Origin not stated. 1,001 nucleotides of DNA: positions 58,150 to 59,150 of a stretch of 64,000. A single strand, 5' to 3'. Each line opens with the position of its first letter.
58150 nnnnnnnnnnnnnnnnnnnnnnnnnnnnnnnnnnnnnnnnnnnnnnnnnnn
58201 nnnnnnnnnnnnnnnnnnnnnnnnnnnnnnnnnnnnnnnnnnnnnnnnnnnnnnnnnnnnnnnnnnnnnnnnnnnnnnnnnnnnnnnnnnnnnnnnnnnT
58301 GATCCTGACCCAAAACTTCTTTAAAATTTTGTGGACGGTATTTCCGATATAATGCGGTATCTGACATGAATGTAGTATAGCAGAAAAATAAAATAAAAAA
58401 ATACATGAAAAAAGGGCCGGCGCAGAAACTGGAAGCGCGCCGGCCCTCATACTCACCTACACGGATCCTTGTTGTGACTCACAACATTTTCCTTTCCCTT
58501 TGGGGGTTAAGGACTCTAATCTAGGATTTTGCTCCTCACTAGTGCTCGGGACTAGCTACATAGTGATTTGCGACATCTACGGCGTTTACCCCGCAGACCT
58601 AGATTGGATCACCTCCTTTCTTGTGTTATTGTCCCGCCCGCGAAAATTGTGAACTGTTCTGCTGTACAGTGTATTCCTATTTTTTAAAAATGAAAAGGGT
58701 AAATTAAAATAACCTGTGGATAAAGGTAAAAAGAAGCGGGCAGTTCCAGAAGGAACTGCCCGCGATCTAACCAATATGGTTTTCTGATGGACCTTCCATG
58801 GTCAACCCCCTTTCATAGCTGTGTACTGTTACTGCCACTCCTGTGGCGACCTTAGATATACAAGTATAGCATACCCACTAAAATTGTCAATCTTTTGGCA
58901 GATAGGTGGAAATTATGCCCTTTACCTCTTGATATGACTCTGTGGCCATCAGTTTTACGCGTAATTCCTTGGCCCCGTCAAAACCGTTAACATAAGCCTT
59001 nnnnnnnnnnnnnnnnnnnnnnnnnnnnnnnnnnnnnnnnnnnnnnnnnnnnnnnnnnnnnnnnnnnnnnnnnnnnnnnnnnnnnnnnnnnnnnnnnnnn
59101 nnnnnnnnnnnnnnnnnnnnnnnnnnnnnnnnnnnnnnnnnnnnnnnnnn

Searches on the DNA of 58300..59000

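Call 88: search_rna_families(source=window, start=58300, end=59000, threshold=evalue, max_evalue=1)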
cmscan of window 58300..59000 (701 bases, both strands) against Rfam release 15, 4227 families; matches with E-value up to 1: 3.
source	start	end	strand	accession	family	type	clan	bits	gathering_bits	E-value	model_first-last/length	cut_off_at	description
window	58414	58628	-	RF01867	CC2171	Gene; sRNA;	-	24.5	75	0.0043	1-159/159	no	caulobacter sRNA CC2171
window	58731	58796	-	RF01489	sbrA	Gene; sRNA;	-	24.2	45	0.014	1-71/71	no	Listeria sRNA sbrA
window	58722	58776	+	RF01022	mir-611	Gene; miRNA;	-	18.1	90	0.52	1-65/65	no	mir-611 microRNA precursor family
